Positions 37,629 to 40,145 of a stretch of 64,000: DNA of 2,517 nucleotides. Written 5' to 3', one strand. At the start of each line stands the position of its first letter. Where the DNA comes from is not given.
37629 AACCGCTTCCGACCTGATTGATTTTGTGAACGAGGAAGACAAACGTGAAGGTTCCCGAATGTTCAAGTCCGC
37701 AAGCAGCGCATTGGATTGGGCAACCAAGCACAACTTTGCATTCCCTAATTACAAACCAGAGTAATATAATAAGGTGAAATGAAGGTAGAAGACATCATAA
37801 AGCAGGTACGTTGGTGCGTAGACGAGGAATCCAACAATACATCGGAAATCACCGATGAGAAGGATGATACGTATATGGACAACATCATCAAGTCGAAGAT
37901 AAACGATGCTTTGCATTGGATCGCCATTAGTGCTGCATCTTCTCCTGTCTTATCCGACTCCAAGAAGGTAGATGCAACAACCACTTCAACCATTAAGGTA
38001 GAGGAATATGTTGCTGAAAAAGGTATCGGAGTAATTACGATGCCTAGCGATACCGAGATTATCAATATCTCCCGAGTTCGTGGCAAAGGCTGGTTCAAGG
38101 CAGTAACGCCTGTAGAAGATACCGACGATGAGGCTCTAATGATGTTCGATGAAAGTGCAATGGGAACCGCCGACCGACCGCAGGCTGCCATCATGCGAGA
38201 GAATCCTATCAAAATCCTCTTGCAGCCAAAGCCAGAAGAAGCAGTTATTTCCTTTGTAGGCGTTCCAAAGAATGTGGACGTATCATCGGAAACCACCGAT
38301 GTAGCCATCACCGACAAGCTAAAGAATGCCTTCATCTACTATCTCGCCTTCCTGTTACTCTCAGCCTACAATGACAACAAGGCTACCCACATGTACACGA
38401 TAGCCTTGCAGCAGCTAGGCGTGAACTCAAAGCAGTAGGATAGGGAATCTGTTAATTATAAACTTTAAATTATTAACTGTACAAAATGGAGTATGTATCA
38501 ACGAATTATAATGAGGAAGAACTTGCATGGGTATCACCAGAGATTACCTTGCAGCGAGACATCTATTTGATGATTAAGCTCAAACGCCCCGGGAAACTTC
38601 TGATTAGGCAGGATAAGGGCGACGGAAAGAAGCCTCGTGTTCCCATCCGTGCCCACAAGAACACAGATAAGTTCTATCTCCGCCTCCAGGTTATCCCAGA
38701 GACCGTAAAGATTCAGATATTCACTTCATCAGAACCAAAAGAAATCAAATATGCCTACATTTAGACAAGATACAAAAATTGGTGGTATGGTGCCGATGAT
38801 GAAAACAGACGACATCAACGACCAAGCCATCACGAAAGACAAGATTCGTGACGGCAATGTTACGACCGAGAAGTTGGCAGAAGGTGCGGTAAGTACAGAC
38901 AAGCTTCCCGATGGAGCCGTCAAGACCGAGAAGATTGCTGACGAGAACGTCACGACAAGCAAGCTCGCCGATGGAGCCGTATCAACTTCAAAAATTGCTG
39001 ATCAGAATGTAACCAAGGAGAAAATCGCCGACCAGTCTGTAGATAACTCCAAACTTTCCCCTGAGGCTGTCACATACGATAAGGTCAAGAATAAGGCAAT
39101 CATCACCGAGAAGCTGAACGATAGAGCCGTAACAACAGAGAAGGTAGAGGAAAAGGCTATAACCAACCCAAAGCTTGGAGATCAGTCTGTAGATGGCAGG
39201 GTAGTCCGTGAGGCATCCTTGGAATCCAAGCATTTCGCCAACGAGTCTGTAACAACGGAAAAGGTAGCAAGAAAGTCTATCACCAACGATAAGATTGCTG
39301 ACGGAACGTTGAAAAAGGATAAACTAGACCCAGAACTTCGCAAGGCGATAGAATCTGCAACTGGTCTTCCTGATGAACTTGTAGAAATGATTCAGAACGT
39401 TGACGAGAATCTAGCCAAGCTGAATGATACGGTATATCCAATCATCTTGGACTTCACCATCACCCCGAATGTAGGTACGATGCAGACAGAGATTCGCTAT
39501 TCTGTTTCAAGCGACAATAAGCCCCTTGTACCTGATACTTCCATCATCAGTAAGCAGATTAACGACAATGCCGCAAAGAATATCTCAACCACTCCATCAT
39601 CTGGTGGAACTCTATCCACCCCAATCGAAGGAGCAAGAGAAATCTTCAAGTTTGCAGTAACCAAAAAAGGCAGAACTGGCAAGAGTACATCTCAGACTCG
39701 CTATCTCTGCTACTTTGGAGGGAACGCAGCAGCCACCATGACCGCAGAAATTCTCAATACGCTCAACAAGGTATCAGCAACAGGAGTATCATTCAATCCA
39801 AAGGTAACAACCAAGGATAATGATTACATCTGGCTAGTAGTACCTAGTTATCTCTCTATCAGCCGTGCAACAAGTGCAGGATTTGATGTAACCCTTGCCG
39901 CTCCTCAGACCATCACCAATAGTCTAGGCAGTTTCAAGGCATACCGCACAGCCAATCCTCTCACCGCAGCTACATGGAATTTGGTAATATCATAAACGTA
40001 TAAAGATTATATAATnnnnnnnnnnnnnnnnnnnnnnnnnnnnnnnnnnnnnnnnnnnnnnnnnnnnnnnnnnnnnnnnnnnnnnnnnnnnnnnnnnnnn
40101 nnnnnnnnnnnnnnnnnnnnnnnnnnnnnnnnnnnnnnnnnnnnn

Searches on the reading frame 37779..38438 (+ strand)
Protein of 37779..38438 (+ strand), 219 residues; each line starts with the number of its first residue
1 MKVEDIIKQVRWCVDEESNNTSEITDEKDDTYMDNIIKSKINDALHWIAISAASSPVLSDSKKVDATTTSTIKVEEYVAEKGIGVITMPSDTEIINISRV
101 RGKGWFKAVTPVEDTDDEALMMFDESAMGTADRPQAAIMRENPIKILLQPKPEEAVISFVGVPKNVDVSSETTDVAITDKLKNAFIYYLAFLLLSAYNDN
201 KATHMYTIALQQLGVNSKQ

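Call 25: search_protein_families(library=phrogs, proteins=[window:37779-38438:+], max_evalue=0.001)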
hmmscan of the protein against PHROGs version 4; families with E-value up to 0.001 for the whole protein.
window:37779-38438:+ (219 aa): 1 family
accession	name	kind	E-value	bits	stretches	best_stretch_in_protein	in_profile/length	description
phrog_22135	-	unknown function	1.1e-09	39.4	1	2-203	5-201/212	-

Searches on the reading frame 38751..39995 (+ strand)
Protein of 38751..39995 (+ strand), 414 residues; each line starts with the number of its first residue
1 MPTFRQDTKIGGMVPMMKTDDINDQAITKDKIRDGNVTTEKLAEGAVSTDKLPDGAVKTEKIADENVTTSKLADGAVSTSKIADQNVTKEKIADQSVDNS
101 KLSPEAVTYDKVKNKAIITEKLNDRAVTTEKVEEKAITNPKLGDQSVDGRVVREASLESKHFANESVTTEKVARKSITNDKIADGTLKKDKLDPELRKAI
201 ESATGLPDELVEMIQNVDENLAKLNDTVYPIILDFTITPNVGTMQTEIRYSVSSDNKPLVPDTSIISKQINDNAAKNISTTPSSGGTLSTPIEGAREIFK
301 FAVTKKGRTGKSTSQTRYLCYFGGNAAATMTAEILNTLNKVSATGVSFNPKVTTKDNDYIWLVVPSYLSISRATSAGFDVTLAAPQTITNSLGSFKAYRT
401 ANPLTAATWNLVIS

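Call 46: find_related_loci(query=window:38751-39995:+, collection=viral_contigs, flank=10000)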
Query window:38751-39995:+ (414 aa) in viral_contigs; peptide patterns used: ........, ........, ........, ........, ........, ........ (x = any residue, [..] = any of these).
105 stretches matched a pattern; 97 encode a relative of the query (tblastn E <= 1e-3); the best 80 are kept; 80 distinct loci.
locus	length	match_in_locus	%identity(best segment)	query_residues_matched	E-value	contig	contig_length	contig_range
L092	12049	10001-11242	94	1-414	0e+0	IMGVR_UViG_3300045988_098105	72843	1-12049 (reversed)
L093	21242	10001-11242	94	1-414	0e+0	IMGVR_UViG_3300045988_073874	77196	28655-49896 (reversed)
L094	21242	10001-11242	94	1-414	0e+0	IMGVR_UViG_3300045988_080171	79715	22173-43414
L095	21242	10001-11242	94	1-414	0e+0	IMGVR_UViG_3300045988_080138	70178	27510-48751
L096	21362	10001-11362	86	1-414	0e+0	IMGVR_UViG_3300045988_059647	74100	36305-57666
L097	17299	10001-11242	92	1-414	0e+0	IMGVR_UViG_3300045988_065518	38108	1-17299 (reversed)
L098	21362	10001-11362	85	1-414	0e+0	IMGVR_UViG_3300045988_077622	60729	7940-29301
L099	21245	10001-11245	90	1-414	0e+0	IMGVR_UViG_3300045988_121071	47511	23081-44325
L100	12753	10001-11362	81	1-414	0e+0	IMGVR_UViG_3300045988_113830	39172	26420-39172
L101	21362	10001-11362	78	1-414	0e+0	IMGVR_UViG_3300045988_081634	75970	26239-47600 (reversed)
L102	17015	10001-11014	90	77-414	0e+0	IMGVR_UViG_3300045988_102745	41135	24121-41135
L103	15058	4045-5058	90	77-414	0e+0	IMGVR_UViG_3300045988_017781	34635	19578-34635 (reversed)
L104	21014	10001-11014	90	77-414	0e+0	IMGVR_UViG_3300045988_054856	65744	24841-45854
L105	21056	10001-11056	86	59-414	0e+0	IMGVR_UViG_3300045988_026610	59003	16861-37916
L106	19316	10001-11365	69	1-414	0e+0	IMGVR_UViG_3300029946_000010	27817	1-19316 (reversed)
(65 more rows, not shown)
